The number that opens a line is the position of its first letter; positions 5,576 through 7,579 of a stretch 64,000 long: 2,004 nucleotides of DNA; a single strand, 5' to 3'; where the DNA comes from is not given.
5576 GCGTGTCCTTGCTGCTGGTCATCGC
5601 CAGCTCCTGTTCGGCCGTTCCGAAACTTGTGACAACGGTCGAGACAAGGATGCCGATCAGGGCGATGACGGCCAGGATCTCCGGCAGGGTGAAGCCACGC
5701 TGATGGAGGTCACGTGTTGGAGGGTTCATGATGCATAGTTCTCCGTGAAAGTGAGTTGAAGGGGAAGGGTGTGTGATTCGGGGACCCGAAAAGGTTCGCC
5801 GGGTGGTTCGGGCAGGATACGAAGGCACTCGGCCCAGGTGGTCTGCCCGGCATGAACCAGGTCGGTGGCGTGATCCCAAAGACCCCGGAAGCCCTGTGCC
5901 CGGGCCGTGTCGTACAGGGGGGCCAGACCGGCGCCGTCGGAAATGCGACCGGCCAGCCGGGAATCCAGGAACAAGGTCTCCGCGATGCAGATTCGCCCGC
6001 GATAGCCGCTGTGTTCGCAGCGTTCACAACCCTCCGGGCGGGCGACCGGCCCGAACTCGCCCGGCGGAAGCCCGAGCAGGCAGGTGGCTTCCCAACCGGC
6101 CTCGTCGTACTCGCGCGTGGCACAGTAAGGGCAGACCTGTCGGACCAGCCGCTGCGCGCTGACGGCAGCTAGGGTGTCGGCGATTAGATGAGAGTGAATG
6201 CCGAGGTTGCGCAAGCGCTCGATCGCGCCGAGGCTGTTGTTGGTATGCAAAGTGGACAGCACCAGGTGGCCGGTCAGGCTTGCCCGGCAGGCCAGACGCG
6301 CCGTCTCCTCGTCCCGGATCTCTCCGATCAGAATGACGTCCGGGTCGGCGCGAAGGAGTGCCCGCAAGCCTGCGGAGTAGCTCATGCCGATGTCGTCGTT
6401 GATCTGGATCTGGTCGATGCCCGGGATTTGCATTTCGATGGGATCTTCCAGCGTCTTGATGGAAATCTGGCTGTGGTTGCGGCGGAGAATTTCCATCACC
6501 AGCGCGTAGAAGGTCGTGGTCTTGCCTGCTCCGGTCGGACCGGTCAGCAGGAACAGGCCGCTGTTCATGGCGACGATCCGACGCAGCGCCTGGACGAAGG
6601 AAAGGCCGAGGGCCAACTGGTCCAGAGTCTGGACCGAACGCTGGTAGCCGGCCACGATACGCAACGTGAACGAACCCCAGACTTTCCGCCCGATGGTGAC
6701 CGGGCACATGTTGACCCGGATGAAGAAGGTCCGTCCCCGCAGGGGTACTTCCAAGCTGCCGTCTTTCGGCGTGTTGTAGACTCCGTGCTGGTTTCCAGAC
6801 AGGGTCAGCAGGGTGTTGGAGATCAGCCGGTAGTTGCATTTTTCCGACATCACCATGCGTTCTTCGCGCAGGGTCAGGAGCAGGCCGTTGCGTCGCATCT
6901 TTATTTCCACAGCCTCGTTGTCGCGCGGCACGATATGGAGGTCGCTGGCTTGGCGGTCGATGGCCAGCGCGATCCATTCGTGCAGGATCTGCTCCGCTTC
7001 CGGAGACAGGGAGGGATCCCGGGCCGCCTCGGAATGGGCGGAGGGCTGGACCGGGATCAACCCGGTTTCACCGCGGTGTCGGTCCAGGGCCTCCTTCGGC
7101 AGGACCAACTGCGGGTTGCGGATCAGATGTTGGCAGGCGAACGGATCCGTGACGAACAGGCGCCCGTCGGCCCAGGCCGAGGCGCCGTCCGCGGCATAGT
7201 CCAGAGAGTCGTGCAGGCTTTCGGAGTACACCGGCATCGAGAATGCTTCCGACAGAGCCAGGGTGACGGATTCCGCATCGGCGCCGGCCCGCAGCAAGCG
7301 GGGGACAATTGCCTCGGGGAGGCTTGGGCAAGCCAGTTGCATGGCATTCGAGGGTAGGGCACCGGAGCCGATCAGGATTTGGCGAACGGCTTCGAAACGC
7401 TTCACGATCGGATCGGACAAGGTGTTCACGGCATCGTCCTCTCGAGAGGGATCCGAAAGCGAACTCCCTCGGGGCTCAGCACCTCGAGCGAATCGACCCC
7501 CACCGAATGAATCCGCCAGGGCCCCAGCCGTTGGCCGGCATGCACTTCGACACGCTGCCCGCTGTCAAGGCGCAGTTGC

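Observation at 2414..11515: Compact 11-gene type IVb-pilus-like operon with TCP/BFP gene order in a chromosomal housekeeping context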

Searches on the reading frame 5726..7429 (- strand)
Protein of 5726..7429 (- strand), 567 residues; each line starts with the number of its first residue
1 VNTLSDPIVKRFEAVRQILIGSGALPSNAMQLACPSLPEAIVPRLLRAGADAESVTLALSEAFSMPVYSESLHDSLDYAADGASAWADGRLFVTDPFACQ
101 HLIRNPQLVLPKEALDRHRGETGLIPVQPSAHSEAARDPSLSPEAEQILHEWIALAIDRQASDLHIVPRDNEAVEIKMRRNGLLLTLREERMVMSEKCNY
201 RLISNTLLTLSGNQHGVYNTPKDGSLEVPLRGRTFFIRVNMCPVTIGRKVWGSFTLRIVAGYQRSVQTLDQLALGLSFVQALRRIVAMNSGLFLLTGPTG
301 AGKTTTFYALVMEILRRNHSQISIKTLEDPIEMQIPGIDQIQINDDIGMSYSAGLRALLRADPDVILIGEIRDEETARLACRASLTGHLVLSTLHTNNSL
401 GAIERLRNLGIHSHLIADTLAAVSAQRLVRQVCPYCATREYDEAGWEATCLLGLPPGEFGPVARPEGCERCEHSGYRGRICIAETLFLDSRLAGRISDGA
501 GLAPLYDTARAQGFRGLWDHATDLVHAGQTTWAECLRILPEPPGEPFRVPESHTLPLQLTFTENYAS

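Call 6: search_protein_families(library=pfam, max_evalue=0.1, proteins=[window:5726-7429:-])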
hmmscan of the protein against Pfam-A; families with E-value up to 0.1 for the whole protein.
window:5726-7429:- (567 aa): 11 families
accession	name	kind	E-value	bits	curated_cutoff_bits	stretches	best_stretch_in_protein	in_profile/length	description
PF00437.27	T2SSE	-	1.6e-89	300.6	24.9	1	146-537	9-370/370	Type II/IV secretion system protein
PF20720.3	nSTAND3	-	9.5e-05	22.6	27.2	1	289-347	16-74/155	Novel STAND NTPase 3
PF13476.12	AAA_23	-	0.00037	21.6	27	1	289-311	18-40/201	AAA domain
PF25199.1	nSTAND_NTPase5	-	0.0013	19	34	1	286-322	37-73/145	Novel STAND NTPase 5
PF13401.12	AAA_22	-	0.0062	17.3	27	1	289-325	4-40/130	AAA domain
PF13604.12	AAA_30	-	0.0064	16.7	27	1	280-311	8-39/191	AAA domain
PF13191.12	AAA_16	-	0.0072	17.3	32.6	1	280-322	14-55/167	AAA ATPase domain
PF13555.12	AAA_29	-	0.018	15.2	27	1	289-310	21-42/61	P-loop containing region of AAA domain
PF13245.12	AAA_19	-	0.036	14.7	25.1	1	286-318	5-39/134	AAA domain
PF00004.35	AAA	-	0.067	14.1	21.2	0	294-329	2-36/131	ATPase family associated with various cellular activities (AAA)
PF12775.13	AAA_7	-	0.073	13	25.8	0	282-324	25-67/181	P-loop containing dynein motor region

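Call 7: search_protein_families(library=ncbifam, max_evalue=0.1, proteins=[window:5726-7429:-])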
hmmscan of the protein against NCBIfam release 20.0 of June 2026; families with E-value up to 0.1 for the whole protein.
window:5726-7429:- (567 aa): 37 families (the best 25 are shown)
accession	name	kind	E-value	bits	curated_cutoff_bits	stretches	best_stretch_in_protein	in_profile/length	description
TIGR02533.1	type_II_gspE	equivalog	2.2e-98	330.1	630.25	1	150-538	114-485/486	type II secretion system ATPase GspE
NF007755.0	PRK10436.1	equivalog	1.5e-85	287.6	617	1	132-539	72-459/465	type II secretion system protein GspE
TIGR02538.1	type_IV_pilB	equivalog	6.5e-83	279.2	675.65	1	148-538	184-561/564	type IV-A pilus assembly ATPase PilB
NF053534.1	T4PilAsmATPsTfpB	equivalog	1.9e-80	270.9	850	1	151-540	206-583/584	type IV pilus assembly ATPase TfpB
NF041000.1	ATPase_ComGA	equivalog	4.2e-64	216.1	300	1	152-430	3-266/267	competence type IV pilus ATPase ComGA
TIGR01420.1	pilT_fam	subfamily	1.5e-44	152.7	319.1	1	149-431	2-270/343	PilT/PilU family type 4a pilus ATPase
TIGR02525.1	plasmid_TraJ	equivalog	1.6e-22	80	368.3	1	231-407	96-270/372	plasmid transfer ATPase TraJ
TIGR02524.1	dot_icm_DotB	equivalog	1.2e-18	67.4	463.3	1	229-409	80-259/358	Dot/Icm type IV secretion system ATPase DotB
TIGR02782.1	TrbB_P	equivalog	2.1e-16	60.1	304.55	1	265-410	108-256/303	P-type conjugative transfer ATPase TrbB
NF010469.0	PRK13894.1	subfamily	5.2e-14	52.3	508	1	279-409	139-267/320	conjugal transfer ATPase TrbB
NF058587.1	archaellum_moto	equivalog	7e-13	48.2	550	1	287-407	273-394/527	archaellum flagellar ATPase motor FlaI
TIGR02788.1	VirB11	equivalog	2.6e-11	43.1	249.95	1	284-433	139-288/308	P-type DNA transfer ATPase VirB11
NF010407.0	PRK13833.1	subfamily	4.7e-11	42.7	499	1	279-410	134-263/323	conjugal transfer protein TrbB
NF053672.1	bindosome_BasE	exception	1.6e-09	37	1000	1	285-409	265-391/512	bindosome assembly system ATPase subunit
TIGR03819.1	heli_sec_ATPase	hypoth_equivalog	4.9e-09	35.8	373.15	1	256-422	144-313/340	TadA family conjugal transfer-associated ATPase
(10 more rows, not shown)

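Call 9: find_homologous_proteins(query=window:5726-7429:-, max_evalue=1e-20)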
Query window:5726-7429:- (567 aa): 7917 proteins with E <= 1e-20 among 8000 candidates; the best 120 are listed.
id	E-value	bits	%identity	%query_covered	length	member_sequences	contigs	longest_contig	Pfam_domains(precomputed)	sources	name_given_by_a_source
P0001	0.0e+0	1286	100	100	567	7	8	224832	PF00437.27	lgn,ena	-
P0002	0.0e+0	1188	93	100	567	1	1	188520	PF00437.27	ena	-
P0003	0.0e+0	1182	91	100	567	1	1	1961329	PF00437.27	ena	-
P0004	0.0e+0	1180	91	100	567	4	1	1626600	PF00437.27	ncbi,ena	-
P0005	0.0e+0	1168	90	100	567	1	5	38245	PF00437.27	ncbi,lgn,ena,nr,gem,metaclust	ncbi:MAG: GspE/PulE family protein [Gammaproteobacteria bacterium]|nr:GspE/PulE family protein [Gamm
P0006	0.0e+0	1168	90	100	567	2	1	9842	PF00437.27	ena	-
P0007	0.0e+0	1167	90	100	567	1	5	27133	PF00437.27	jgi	-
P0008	0.0e+0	1161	89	100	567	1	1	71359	PF00437.27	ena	-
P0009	0.0e+0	1153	90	100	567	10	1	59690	PF00437.27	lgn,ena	-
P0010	0.0e+0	1132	87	100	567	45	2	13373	PF00437.27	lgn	-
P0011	0.0e+0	1131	87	100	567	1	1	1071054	PF00437.27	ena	-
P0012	0.0e+0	1128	88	100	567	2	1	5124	PF00437.27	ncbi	-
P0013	0.0e+0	1116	87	100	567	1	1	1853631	PF00437.27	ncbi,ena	-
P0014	0.0e+0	1095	85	100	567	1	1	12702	PF00437.27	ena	-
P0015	0.0e+0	1090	84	100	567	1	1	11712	PF00437.27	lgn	-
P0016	0.0e+0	1087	86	98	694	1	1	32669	PF07963.18,PF00437.27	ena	-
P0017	0.0e+0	1079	83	100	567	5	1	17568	PF00437.27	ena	-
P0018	0.0e+0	1076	84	100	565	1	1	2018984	PF00437.27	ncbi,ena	-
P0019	0.0e+0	1016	78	100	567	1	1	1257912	PF00437.27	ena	-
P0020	5.1e-294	994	77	100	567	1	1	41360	PF00437.27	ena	-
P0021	1.1e-292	990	77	100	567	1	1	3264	PF00437.27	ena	-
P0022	1.1e-282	957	75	100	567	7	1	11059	PF00437.27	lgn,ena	-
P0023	5.0e-262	888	92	75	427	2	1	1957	PF00437.27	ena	-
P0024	1.9e-250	850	66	99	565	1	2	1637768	PF00437.27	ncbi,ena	-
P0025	5.0e-244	829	68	95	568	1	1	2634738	PF00437.27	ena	-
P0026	3.9e-241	819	66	99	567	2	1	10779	PF00437.27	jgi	-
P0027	5.1e-237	806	64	100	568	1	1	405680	PF00437.27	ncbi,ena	-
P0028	3.0e-233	793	67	96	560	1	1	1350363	PF00437.27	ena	-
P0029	1.1e-230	785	66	96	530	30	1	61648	PF00437.27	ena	-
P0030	2.6e-191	655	57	98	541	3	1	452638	PF00437.27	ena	-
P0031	1.3e-115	405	32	83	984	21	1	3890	PF13173.13,PF05157.21,PF00437.27,PF13401.13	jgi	jgi:type II secretory ATPase GspE/PulE/Tfp pilus assembly ATPase PilB-like protein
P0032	5.2e-113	397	-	-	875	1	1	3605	PF13173.13,PF00437.27,PF13604.13,PF13245.13,PF13555.13,PF00004.36,PF13401.13,PF04851.22,PF07724.21,PF12775.14,PF25199.2,PF20720.4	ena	-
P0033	1.0e-111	392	36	68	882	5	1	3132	PF00225.30,PF13173.13,PF00437.27,PF13604.13,PF12775.14,PF13555.13,PF13401.13,PF01637.25,PF25199.2,PF20720.4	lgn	-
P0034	2.9e-111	391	33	73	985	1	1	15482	PF13173.13,PF13086.13,PF00270.36,PF00437.27,PF13604.13,PF05872.19,PF13555.13,PF00004.36,PF13401.13,PF13439.13,PF04851.22,PF13191.13,PF02492.26,PF00005.34,PF12775.14,PF25199.2,PF20720.4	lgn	-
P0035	3.3e-111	391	-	-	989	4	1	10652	PF13173.13,PF00437.27,PF13401.13,PF03215.22,PF25199.2,PF20720.4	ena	-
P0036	5.3e-110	387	-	-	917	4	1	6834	PF13173.13,PF00437.27,PF13662.13,PF13604.13,PF13555.13,PF00004.36,PF13401.13,PF01637.25,PF04851.22,PF00005.34,PF12775.14,PF25199.2,PF20720.4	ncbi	ncbi:MAG: hypothetical protein A2593_04045, partial [Candidatus Moranbacteria bacterium RIFOXYD1_FUL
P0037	1.6e-109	385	-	-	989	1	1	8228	PF13173.13,PF00437.27,PF13401.13,PF25199.2,PF20720.4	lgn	-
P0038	3.7e-109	384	-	-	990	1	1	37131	PF13173.13,PF00437.27,PF13604.13,PF13555.13,PF13401.13,PF01637.25,PF13191.13,PF02492.26,PF00005.34,PF12775.14,PF25199.2,PF20720.4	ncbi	-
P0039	6.1e-109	383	-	-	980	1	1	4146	PF13173.13,PF00437.27,PF13604.13,PF13245.13,PF13555.13,PF00004.36,PF13401.13,PF03215.22,PF04851.22,PF00005.34,PF12775.14,PF25199.2,PF20720.4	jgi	-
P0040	1.5e-108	382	-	-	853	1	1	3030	PF13173.13,PF00437.27,PF13604.13,PF00004.36,PF13401.13,PF03215.22,PF04851.22,PF13191.13,PF02492.26,PF00005.34,PF12775.14,PF25199.2,PF20720.4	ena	-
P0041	2.0e-108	381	-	-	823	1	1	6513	PF13173.13,PF00437.27,PF13604.13,PF13245.13,PF13555.13,PF00004.36,PF13401.13,PF13238.13,PF01637.25,PF04851.22,PF13191.13,PF02492.26,PF07724.21,PF12775.14,PF25199.2,PF20720.4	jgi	jgi:type IV pilus assembly protein PilB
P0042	5.9e-108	380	-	-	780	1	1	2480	PF13173.13,PF00437.27,PF13604.13,PF13555.13,PF00004.36,PF13401.13,PF01637.25,PF04851.22,PF13191.13,PF03205.21,PF02492.26,PF07724.21,PF00005.34,PF12775.14,PF25199.2,PF20720.4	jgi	jgi:type II secretory ATPase GspE/PulE/Tfp pilus assembly ATPase PilB-like protein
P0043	6.7e-108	380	34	73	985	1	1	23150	PF13173.13,PF00437.27,PF13604.13,PF05872.19,PF13555.13,PF00004.36,PF13401.13,PF04851.22,PF13191.13,PF02492.26,PF00005.34,PF12775.14,PF25199.2,PF20720.4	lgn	-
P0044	8.0e-107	376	35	71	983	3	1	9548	PF13173.13,PF00437.27,PF13604.13,PF13555.13,PF00004.36,PF13401.13,PF04851.22,PF13191.13,PF02492.26,PF00005.34,PF12775.14,PF25199.2,PF20720.4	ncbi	-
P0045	1.0e-106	376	-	-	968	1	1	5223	PF13173.13,PF16796.12,PF00437.27,PF13604.13,PF00004.36,PF13401.13,PF01637.25,PF03215.22,PF04851.22,PF05157.21,PF12775.14,PF25199.2,PF20720.4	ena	-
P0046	2.9e-106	374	-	-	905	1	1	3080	PF13173.13,PF00437.27,PF13604.13,PF00004.36,PF13401.13,PF04851.22,PF13191.13,PF02492.26,PF00005.34,PF12775.14,PF25199.2,PF20720.4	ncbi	-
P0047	1.8e-105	372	-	-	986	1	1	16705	PF00225.30,PF13173.13,PF00437.27,PF13604.13,PF13245.13,PF00004.36,PF13401.13,PF03215.22,PF04851.22,PF05157.21,PF00005.34,PF12775.14,PF25199.2,PF20720.4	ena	-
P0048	7.6e-105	370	-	-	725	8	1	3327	PF13173.13,PF00437.27,PF12775.14,PF13555.13,PF13401.13,PF25199.2,PF04851.22,PF20720.4,PF13191.13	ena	-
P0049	1.2e-103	366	-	-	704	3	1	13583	PF13173.13,PF02492.26,PF00437.27,PF12775.14,PF00004.36,PF13401.13,PF25199.2,PF04851.22,PF20720.4,PF13191.13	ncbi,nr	ncbi:GspE/PulE family protein, partial [Patescibacteria group bacterium]|nr:GspE/PulE family protein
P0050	4.3e-103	364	-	-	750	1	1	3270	PF13173.13,PF00437.27,PF13604.13,PF13555.13,PF00004.36,PF13401.13,PF01637.25,PF04851.22,PF00005.34,PF12775.14,PF25199.2,PF20720.4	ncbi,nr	ncbi:MAG: GspE/PulE family protein, partial [Candidatus Moranbacteria bacterium]|nr:GspE/PulE family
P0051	4.8e-103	364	36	70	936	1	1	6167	PF13173.13,PF00437.27,PF13555.13,PF00004.36,PF13401.13,PF04851.22,PF13191.13,PF05157.21,PF02492.26,PF00005.34,PF12775.14,PF25199.2,PF20720.4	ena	-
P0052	8.1e-103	363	-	-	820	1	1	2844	PF13173.13,PF00437.27,PF13662.13,PF13604.13,PF13555.13,PF00004.36,PF13401.13,PF04851.22,PF13191.13,PF02492.26,PF01935.24,PF00005.34,PF12775.14,PF13476.13,PF25199.2,PF20720.4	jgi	-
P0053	2.9e-102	361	-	-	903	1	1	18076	PF13173.13,PF00437.27,PF13604.13,PF00485.25,PF13245.13,PF13555.13,PF00004.36,PF13401.13,PF13238.13,PF03215.22,PF04851.22,PF07724.21,PF00005.34,PF12775.14,PF25199.2,PF20720.4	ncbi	ncbi:MAG: Type IV pilus assembly protein PilB, partial [Candidatus Moranbacteria bacterium GW2011_GW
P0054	6.9e-102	360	-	-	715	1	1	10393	PF13173.13,PF13086.13,PF00437.27,PF13604.13,PF13245.13,PF13555.13,PF00004.36,PF13401.13,PF01637.25,PF04851.22,PF13191.13,PF02492.26,PF00005.34,PF12775.14,PF13476.13,PF25199.2,PF20720.4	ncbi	-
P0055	5.8e-97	344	-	-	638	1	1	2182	PF13173.13,PF00437.27,PF13604.13,PF13555.13,PF00004.36,PF13401.13,PF04851.22,PF13191.13,PF02492.26,PF00005.34,PF12775.14,PF13476.13,PF25199.2,PF20720.4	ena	-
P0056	1.3e-96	342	39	69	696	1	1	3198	PF13173.13,PF00437.27,PF13604.13,PF13245.13,PF13555.13,PF13401.13,PF04851.22,PF13191.13,PF06414.19,PF00005.34,PF25199.2,PF20720.4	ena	-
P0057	2.6e-96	341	-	-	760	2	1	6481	PF13173.13,PF00437.27,PF25199.2,PF20720.4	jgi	-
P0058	3.1e-94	335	-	-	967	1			PF13173.13,PF02492.26,PF16796.12,PF00437.27,PF13604.13,PF12775.14,PF13401.13,PF25199.2,PF20720.4,PF13191.13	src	-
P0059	4.9e-94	334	-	-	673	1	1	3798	PF00437.27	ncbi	ncbi:MAG: GspE/PulE family protein, partial [Patescibacteria group bacterium]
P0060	4.0e-93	331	-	-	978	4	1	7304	PF13173.13,PF05157.21,PF00437.27,PF13191.13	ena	-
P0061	2.0e-92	329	-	-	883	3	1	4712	PF13173.13,PF00437.27,PF13662.13,PF13604.13,PF13245.13,PF13555.13,PF00004.36,PF13401.13,PF01637.25,PF03215.22,PF04851.22,PF13191.13,PF00005.34,PF12775.14,PF25199.2,PF20720.4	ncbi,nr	ncbi:MAG TPA: hypothetical protein ENG89_01890, partial [Candidatus Moranbacteria bacterium]|nr:hypo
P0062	3.6e-91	324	-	-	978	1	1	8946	PF13173.13,PF05157.21,PF00437.27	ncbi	-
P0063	7.9e-85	304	42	73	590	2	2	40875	PF00437.27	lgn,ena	-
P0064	2.5e-84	302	42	75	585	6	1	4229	PF00437.27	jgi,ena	jgi:type II secretory ATPase GspE/PulE/Tfp pilus assembly ATPase PilB-like protein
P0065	2.1e-83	299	36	89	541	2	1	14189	PF00437.27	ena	-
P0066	1.4e-82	296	34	93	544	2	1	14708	PF00437.27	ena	-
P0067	8.4e-79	284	-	-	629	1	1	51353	PF00437.27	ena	-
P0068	2.3e-78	282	34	96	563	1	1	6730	PF00437.27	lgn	-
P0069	1.2e-77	280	36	92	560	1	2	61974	PF00437.27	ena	-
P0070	1.6e-74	270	41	69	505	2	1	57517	PF00437.27,PF22341.2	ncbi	-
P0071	1.8e-73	266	40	70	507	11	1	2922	PF00437.27,PF22341.2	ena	-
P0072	2.1e-73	266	38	71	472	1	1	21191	PF00437.27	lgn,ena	-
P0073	4.3e-73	265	38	69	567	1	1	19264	PF05157.21,PF00437.27,PF13401.13,PF20720.4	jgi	jgi:type IV pilus assembly protein PilB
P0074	5.7e-73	264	40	69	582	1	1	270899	PF05157.21,PF00437.27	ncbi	-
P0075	1.1e-72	263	38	69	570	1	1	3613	PF13173.13,PF05157.21,PF00437.27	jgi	-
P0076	1.4e-72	263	39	73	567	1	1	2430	PF05157.21,PF00437.27,PF20720.4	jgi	jgi:type IV pilus assembly protein PilB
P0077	2.2e-72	262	39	68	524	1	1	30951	PF05157.21,PF00437.27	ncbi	-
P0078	2.5e-72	262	40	67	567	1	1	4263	PF05157.21,PF00437.27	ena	-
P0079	6.3e-72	261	38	73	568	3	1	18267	PF05157.21,PF00437.27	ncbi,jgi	ncbi:MAG: ATPase, T2SS/T4P/T4SS family [Tepidisphaeraceae bacterium]|jgi:type IV pilus assembly prot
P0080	9.1e-72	260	39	73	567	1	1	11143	PF05157.21,PF00437.27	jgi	jgi:type IV pilus assembly protein PilB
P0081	1.5e-71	260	39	69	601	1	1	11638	PF05157.21,PF00437.27,PF25199.2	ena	-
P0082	1.7e-71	260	38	69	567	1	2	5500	PF05157.21,PF00437.27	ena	-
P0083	2.9e-71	259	40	68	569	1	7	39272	PF05157.21,PF00437.27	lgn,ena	-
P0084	3.3e-71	259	41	67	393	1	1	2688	PF00437.27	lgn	-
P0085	3.5e-71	258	37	70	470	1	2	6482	PF00437.27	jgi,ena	jgi:general secretion pathway protein E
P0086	3.5e-71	258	39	69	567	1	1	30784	PF05157.21,PF00437.27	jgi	jgi:type IV pilus assembly protein PilB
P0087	4.8e-71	258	37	70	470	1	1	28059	PF00437.27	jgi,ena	jgi:general secretion pathway protein E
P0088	4.9e-71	258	40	69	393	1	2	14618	PF00437.27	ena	-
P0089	6.5e-71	258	39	69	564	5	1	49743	PF05157.21,PF00437.27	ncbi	-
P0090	6.8e-71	258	38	69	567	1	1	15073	PF05157.21,PF00437.27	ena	-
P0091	8.8e-71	257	38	69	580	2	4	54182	PF05157.21,PF00437.27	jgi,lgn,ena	-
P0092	1.3e-70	257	41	70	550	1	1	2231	PF00437.27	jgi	jgi:general secretion pathway protein E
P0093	1.3e-70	257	38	69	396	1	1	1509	PF00437.27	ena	-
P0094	1.4e-70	256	38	72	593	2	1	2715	PF05157.21,PF00437.27,PF00004.36,PF13401.13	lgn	-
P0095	1.6e-70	256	35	75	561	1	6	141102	PF05157.21,PF00437.27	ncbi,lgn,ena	-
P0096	1.7e-70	256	38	69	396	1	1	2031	PF00437.27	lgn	-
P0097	1.8e-70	256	40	69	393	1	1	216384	PF00437.27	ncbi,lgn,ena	-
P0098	1.8e-70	256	40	69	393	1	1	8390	PF00437.27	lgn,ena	-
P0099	1.8e-70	256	40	69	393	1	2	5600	PF00437.27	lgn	-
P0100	2.3e-70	256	39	69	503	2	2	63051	PF00437.27,PF22341.2,PF13401.13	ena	-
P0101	2.5e-70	256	38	69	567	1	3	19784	PF05157.21,PF00437.27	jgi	jgi:type IV pilus assembly protein PilB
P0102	2.5e-70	256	40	69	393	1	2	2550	PF00437.27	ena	-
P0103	2.8e-70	255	38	69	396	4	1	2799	PF00437.27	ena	-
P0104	3.0e-70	255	38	69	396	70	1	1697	PF00437.27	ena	-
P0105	5.1e-70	255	38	73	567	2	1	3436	PF05157.21,PF00437.27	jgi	-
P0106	6.1e-70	254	34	89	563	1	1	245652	PF05157.21,PF00437.27,PF13401.13,PF25199.2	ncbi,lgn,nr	ncbi:MAG: Flp pilus assembly complex ATPase component TadA [Bacillaceae bacterium]|nr:Flp pilus asse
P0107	6.8e-70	254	37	74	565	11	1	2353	PF05157.21,PF00437.27,PF13191.13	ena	-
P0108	7.0e-70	254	38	69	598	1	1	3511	PF05157.21,PF00437.27,PF13191.13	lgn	-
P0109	7.2e-70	254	38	69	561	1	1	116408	PF05157.21,PF00437.27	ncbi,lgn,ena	-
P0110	7.5e-70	254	38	69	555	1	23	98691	PF05157.21,PF00437.27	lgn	-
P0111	7.5e-70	254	38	69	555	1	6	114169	PF05157.21,PF00437.27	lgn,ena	-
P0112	7.5e-70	254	38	69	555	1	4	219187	PF05157.21,PF00437.27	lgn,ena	-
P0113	8.9e-70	254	39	70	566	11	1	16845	PF05157.21,PF00437.27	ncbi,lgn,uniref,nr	ncbi:GspE/PulE family protein [Syntrophothermus sp.]|uniref:GspE/PulE family protein n=1 Tax=Syntrop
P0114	9.5e-70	254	40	69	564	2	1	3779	PF05157.21,PF00437.27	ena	-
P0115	9.6e-70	254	39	75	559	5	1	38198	PF05157.21,PF00437.27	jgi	jgi:type IV pilus assembly protein PilB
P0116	1.0e-69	254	38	69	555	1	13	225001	PF05157.21,PF00437.27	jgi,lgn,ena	-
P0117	1.0e-69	254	38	69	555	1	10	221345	PF05157.21,PF00437.27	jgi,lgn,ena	-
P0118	1.1e-69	254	38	69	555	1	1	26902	PF05157.21,PF00437.27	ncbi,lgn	-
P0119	1.2e-69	253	38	69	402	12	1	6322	PF00437.27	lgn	-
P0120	1.4e-69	253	-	-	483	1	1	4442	PF00437.27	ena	-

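Call 11: find_encoding_contigs(protein=P0030, flank=10000, max_places=2)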
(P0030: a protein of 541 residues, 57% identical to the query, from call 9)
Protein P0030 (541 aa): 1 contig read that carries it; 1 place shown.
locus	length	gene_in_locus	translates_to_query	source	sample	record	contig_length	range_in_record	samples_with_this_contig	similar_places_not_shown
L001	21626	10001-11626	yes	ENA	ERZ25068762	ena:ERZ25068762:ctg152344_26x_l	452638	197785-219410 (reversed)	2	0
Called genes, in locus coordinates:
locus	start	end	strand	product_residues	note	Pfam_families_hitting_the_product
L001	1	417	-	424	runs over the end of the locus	PF06689:zf-C4_ClpX, PF05496:RuvB_N (faint), PF00004:AAA, PF07724:AAA_2, PF07728:AAA_5 (weak), PF13401:AAA_22 (faint), PF10431:ClpB_D2-small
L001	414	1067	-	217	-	PF00574:CLP_protease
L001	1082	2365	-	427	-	PF05697:Trigger_N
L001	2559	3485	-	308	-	PF13391:HNH_2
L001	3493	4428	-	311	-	PF13391:HNH_2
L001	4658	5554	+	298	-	PF02517:Rce1-like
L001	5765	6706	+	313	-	-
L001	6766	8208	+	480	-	PF00263:Secretin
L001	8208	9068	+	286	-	-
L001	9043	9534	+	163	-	-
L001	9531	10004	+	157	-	-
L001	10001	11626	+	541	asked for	PF00437:T2SSE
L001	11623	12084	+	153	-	PF07963:N_methyl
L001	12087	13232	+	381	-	-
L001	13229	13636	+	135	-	PF23928:DUF7266 (weak)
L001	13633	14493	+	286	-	-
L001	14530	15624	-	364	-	PF01926:MMR_HSR1, PF02421:FeoB_N, PF06071:YchF-GTPase_C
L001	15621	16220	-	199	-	PF01195:Pept_tRNA_hydro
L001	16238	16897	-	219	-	PF01386:Ribosomal_L25p, PF14693:Ribosomal_TL5_C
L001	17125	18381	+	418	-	PF20221:DUF6580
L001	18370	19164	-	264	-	PF01738:DLH, PF00326:Peptidase_S9 (faint)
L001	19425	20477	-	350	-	PF13784:Fic_N, PF02661:Fic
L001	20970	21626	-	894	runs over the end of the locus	PF07715:Plug, PF00593:TonB_dep_Rec_b-barrel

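Call 12: find_encoding_contigs(protein=P0069, flank=10000, max_places=2)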
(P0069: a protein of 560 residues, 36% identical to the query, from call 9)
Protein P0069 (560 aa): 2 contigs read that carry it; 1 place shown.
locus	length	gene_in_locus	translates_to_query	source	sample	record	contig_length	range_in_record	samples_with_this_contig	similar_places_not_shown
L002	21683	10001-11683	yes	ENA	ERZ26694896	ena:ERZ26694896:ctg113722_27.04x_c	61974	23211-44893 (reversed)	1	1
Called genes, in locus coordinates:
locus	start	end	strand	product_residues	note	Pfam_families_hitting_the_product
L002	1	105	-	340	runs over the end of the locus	PF06834:TraU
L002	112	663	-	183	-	PF11198:DUF2857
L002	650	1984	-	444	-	PF02195:ParB_N (weak)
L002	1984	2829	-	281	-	PF01656:CbiA, PF02374:ArsA_ATPase (weak), PF06564:CBP_BcsQ (weak), PF09140:MipZ, PF10609:ParA, PF13614:AAA_31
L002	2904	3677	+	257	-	PF08900:AcaB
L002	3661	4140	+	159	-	-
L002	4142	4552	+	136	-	PF00436:SSB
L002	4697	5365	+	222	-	PF12101:DUF3577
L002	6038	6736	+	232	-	-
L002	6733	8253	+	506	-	PF00263:Secretin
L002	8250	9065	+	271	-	-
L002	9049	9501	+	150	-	-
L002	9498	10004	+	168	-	-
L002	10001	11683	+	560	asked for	PF00437:T2SSE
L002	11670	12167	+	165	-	PF07963:N_methyl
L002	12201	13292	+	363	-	-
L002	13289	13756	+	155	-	-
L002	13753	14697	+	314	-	PF07963:N_methyl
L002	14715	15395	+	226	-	-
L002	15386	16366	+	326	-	PF00437:T2SSE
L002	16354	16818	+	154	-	PF01464:SLT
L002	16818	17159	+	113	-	-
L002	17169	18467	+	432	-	PF12323:HTH_OrfB_IS605 (weak), PF01385:OrfB_IS605, PF07282:Cas12f1-like_TNB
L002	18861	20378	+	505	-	PF07514:TraI_2, PF07515:TraI_2_C (faint)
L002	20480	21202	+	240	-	-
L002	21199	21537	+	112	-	-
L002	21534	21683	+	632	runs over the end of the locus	PF02534:T4SS-DNA_transf (faint), PF01935:DUF87 (faint), PF12696:TraG-D_C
